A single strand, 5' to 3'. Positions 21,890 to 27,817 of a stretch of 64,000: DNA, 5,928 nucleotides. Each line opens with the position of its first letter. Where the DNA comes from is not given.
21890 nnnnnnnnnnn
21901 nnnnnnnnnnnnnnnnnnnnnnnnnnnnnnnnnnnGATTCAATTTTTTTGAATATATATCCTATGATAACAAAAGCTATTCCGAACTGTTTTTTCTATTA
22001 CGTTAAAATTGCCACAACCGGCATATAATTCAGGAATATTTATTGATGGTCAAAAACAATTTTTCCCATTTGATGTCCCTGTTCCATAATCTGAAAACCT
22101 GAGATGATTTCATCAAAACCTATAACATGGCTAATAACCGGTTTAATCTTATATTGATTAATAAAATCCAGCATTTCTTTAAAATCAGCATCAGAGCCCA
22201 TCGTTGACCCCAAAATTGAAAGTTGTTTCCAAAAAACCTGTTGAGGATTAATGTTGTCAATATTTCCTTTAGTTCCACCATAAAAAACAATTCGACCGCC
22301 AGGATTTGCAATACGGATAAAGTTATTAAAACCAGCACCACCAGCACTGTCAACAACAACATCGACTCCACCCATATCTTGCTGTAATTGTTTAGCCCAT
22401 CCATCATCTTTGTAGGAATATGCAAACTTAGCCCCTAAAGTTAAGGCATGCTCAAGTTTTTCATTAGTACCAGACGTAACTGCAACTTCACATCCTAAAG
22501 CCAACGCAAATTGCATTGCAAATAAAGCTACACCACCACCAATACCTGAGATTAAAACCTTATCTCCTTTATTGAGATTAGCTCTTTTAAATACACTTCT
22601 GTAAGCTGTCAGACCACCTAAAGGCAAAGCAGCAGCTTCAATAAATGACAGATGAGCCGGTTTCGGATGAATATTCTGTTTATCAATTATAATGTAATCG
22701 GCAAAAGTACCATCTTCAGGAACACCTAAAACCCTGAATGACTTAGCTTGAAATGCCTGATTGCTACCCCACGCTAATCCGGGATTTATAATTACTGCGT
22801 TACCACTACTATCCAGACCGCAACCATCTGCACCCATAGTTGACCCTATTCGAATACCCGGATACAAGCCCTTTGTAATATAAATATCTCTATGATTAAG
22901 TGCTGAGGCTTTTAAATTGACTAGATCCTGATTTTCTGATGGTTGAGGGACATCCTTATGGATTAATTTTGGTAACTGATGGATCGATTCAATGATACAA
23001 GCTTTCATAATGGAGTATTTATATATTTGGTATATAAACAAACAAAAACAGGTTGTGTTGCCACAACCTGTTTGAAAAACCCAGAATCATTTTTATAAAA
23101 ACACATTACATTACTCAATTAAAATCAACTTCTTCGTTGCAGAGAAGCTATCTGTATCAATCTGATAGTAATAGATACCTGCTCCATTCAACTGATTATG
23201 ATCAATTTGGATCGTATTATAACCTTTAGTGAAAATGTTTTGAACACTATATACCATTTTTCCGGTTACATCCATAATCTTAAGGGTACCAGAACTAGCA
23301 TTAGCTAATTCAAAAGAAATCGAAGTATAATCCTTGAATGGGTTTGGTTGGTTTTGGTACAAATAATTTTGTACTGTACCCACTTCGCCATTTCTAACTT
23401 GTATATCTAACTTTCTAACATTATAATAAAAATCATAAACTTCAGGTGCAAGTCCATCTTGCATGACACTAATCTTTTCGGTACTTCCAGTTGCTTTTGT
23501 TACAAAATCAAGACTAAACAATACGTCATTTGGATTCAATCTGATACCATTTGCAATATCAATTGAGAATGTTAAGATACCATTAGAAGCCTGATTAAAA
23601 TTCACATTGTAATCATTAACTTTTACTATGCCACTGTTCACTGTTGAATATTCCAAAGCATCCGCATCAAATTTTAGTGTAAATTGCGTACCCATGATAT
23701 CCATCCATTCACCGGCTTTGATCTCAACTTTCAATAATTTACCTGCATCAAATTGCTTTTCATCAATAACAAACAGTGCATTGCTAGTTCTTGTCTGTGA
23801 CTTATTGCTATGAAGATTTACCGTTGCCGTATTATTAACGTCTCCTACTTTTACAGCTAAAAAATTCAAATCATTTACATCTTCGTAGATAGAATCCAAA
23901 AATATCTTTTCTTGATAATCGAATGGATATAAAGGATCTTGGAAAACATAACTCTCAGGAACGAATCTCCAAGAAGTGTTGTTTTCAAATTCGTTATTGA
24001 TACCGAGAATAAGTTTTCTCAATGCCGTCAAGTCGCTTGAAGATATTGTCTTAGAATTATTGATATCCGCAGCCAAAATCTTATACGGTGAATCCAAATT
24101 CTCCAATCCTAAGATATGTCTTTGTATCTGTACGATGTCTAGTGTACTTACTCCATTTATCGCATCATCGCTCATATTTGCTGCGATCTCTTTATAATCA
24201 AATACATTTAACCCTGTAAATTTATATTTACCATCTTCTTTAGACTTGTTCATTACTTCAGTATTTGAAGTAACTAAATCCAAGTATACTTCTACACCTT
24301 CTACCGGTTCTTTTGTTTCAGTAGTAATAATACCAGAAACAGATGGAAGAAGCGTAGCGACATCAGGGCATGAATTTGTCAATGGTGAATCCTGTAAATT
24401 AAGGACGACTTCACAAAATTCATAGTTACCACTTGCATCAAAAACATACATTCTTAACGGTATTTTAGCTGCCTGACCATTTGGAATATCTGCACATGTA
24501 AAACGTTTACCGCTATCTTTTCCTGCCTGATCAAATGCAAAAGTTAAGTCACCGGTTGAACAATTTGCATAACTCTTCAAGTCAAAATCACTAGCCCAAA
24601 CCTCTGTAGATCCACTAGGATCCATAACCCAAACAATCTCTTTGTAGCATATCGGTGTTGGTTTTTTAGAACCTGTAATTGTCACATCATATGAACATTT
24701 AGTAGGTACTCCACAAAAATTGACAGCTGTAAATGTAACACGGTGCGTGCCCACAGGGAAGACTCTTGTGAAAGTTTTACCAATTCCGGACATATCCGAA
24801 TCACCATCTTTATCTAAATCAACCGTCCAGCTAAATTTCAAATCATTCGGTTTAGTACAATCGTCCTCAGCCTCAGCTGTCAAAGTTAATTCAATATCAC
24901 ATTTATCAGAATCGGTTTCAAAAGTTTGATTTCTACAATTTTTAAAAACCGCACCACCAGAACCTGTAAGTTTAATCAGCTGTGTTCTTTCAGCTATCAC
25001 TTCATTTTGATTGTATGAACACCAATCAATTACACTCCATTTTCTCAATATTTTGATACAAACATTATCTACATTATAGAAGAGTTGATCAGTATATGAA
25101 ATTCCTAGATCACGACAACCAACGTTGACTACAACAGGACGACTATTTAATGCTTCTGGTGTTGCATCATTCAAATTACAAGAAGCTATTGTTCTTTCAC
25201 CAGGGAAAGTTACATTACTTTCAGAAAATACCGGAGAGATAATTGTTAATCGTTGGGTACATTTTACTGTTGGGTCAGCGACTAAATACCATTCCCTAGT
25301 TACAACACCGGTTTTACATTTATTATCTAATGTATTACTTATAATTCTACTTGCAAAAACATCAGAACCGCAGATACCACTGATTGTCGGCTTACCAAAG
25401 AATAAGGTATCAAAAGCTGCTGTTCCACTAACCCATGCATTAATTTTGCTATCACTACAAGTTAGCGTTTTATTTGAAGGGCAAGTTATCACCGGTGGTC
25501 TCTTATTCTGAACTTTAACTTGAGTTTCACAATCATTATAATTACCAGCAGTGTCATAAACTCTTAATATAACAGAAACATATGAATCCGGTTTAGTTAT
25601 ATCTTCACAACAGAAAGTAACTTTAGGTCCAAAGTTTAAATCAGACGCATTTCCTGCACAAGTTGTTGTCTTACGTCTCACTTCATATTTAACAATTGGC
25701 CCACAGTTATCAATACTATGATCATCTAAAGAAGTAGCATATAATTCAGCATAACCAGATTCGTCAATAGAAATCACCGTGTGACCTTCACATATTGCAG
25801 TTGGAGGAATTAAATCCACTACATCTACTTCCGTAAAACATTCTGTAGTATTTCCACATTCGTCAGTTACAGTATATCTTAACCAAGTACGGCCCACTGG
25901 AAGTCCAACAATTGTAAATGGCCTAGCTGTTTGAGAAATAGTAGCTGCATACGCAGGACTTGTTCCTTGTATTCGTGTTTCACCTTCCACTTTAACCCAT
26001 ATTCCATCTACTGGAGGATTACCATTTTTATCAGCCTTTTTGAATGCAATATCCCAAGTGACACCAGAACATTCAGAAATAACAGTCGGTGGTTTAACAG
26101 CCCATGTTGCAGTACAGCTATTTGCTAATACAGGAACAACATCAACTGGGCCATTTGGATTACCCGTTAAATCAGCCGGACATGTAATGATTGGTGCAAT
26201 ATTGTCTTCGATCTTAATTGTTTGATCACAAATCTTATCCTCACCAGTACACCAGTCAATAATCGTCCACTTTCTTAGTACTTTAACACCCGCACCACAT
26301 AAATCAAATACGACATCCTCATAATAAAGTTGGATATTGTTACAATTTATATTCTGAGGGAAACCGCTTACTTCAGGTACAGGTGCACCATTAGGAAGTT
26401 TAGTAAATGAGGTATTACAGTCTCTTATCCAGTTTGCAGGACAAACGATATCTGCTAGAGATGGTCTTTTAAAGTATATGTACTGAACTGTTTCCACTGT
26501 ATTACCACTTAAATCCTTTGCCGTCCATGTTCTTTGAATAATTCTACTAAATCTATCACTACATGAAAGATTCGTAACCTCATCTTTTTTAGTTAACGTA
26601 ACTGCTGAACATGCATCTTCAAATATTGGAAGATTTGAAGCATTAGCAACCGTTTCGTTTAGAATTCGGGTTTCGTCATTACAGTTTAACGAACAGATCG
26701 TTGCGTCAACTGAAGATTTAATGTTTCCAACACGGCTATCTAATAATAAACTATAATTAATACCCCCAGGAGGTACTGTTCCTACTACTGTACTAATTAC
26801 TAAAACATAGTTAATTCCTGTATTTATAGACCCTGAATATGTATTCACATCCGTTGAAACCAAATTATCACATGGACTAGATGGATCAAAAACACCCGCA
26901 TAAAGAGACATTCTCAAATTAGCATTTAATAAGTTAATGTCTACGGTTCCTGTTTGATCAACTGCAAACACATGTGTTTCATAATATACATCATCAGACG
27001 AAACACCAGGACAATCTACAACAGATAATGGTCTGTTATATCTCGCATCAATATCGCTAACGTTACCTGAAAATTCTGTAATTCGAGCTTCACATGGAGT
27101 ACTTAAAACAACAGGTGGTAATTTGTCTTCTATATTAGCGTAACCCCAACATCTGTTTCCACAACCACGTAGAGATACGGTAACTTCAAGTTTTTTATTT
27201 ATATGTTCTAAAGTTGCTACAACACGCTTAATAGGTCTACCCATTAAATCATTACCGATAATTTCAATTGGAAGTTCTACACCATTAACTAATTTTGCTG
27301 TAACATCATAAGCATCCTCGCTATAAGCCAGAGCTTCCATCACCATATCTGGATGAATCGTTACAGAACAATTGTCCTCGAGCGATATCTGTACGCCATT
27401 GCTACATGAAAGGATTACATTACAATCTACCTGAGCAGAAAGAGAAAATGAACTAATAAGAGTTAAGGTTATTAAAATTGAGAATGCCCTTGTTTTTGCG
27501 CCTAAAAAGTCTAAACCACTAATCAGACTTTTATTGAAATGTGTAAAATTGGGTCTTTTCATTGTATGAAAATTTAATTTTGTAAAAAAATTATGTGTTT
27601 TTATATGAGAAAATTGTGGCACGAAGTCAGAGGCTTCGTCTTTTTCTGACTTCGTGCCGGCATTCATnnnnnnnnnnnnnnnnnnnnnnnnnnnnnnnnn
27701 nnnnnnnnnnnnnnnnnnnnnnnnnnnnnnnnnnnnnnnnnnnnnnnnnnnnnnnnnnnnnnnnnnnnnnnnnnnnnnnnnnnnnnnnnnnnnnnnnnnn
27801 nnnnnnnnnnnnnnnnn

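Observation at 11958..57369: Four giant T9SS-cargo paralogues share one collinear Cys-rich chassis but carry unrelated N-terminal heads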

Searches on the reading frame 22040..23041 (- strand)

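Call 10: search_protein_families(library=ncbifam, proteins=[window:22040-23041:-], max_evalue=0.00001)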
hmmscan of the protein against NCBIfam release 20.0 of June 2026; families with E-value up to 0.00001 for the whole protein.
window:22040-23041:- (333 aa): 24 families
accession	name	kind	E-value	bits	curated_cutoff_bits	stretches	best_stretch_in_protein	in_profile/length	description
TIGR02824.1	quinone_pig3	subfamily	4.1e-49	167.3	296.8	1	26-330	17-323/325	putative NAD(P)H quinone oxidoreductase, PIG3 family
NF010344.0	PRK13771.1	subfamily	1.8e-36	125.8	349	1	104-331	109-332/334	putative alcohol dehydrogenase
NF041172.1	AcrlCoa_red_Thmprot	equivalog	1.4e-34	119.5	500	1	109-330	114-332/334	acryloyl-CoA reductase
TIGR01751.1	crot-CoA-red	equivalog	1.7e-32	112.6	378.55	2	109-220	138-251/398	crotonyl-CoA carboxylase/reductase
NF006940.0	PRK09422.1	equivalog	4e-25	88.5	344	1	105-332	109-335/338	alcohol dehydrogenase AdhP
NF047908.1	AldhRedAhr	equivalog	2.1e-23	82.7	470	1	108-331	117-334/335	NADPH-dependent aldehyde reductase Ahr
NF008024.0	PRK10754.1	subfamily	1.5e-22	80.1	348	1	29-265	21-249/327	NADPH:quinone reductase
NF003808.0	PRK05396.1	equivalog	7.5e-21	74.4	380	1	101-332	109-340/341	L-threonine 3-dehydrogenase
TIGR00692.1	tdh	equivalog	7.2e-19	68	458.35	1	100-330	106-338/340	L-threonine 3-dehydrogenase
NF041183.1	Pks2_ls1_myc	equivalog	1.5e-18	65.2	2400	1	33-255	1429-1643/2086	sulfolipid-1 biosynthesis phthioceranic/hydroxyphthioceranic acid synthase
TIGR02817.1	adh_fam_1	subfamily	1.9e-18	67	284.05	1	27-308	20-295/336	zinc-binding alcohol dehydrogenase family protein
NF007489.0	PRK10083.1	equivalog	4.3e-18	65.4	376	1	12-329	1-334/339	Zn-dependent oxidoreductase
TIGR02823.1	oxido_YhdH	subfamily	5.4e-18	64.9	297.25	1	35-329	25-321/324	acrylyl-CoA reductase family protein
TIGR03989.1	Rxyl_3153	subfamily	3.3e-17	62.8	440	1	109-326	137-365/370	NDMA-dependent alcohol dehydrogenase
TIGR02822.1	adh_fam_2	subfamily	1.5e-14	53.8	283.5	1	103-305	111-303/329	zinc-binding alcohol dehydrogenase family protein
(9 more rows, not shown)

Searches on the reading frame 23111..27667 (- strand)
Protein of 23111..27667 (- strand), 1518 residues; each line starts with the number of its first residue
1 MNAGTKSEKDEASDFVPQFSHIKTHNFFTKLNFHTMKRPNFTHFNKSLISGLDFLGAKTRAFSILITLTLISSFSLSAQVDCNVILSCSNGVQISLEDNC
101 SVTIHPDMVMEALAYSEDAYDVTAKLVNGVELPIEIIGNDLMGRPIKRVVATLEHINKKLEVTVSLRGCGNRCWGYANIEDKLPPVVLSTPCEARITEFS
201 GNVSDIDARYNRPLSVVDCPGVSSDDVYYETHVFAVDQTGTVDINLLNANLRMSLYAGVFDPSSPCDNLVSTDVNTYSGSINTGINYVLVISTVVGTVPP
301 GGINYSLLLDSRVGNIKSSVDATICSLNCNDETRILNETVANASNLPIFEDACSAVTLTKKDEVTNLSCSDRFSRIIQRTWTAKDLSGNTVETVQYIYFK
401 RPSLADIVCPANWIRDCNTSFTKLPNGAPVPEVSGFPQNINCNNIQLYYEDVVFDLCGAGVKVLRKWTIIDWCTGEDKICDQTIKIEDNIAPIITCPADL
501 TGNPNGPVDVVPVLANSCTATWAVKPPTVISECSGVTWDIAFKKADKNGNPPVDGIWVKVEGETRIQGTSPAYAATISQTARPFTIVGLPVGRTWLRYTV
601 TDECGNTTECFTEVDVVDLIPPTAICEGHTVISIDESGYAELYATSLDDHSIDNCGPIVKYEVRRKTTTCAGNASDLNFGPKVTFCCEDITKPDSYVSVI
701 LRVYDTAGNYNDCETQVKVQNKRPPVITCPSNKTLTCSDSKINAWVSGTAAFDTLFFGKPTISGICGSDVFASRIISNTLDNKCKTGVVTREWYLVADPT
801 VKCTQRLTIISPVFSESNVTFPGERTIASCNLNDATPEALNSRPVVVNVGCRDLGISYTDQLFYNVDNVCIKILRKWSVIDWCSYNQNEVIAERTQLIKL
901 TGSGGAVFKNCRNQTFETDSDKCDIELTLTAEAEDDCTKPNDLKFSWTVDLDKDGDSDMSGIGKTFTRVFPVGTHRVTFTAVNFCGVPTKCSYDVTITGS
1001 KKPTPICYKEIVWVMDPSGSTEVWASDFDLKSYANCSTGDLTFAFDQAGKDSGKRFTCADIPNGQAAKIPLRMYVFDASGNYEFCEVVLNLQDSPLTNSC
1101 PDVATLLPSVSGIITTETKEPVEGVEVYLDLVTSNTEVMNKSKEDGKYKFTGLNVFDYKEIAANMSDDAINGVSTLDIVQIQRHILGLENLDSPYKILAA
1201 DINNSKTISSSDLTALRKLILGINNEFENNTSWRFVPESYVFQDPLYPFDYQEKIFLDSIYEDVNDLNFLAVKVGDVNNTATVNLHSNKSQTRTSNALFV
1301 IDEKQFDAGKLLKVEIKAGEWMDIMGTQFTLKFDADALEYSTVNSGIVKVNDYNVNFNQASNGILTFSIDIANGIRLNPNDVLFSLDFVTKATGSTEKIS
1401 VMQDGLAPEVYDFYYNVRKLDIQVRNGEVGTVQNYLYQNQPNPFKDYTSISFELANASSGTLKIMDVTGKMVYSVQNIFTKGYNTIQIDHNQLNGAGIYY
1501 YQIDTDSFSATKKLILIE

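Call 4: search_protein_families(library=pfam, proteins=[window:23111-27667:-], max_evalue=0.01)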
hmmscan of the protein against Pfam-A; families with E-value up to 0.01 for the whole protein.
window:23111-27667:- (1518 aa): 5 families
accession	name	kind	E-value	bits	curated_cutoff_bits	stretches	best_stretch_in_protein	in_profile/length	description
PF18962.6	Por_Secre_tail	-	4.3e-10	40.2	27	1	1441-1515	3-74/75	Secretion system C-terminal sorting domain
PF02494.22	HYR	-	3.8e-07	30.8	21.7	0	575-616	42-81/81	HYR domain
PF13620.12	CarboxypepD_reg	-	5e-06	27.2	32.3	1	1109-1159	1-51/82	Carboxypeptidase regulatory-like domain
PF00963.24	Cohesin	-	1.1e-05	26.1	24.1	1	1302-1406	6-118/139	Cohesin domain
PF00404.24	Dockerin_1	-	0.0019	18.8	22.9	1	1173-1221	10-57/57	Dockerin type I domain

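Call 5: search_protein_families(library=ncbifam, proteins=[window:23111-27667:-], max_evalue=0.01)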
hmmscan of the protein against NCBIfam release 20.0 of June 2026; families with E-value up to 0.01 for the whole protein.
window:23111-27667:- (1518 aa): 3 families
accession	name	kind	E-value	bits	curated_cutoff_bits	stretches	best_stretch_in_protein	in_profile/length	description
TIGR04183.1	Por_Secre_tail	domain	6.3e-11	42.1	23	1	1441-1515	3-70/72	T9SS type A sorting domain-containing protein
NF038113.1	T9SSA_dep_M36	equivalog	1.9e-09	36.3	885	1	1412-1516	770-868/869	T9SS-dependent M36 family metallopeptidase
NF052323.1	T9SSA_dep_M6i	equivalog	9e-06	23.9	600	1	1439-1509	960-1030/1043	T9SS-dependent M6-like inactivated metalloprotease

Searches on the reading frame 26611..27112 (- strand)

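Call 33: search_protein_families(library=pfam, proteins=[window:26611-27112:-], max_evalue=0.1)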
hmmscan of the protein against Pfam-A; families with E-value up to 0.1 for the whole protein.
window:26611-27112:- (167 aa): 0 families
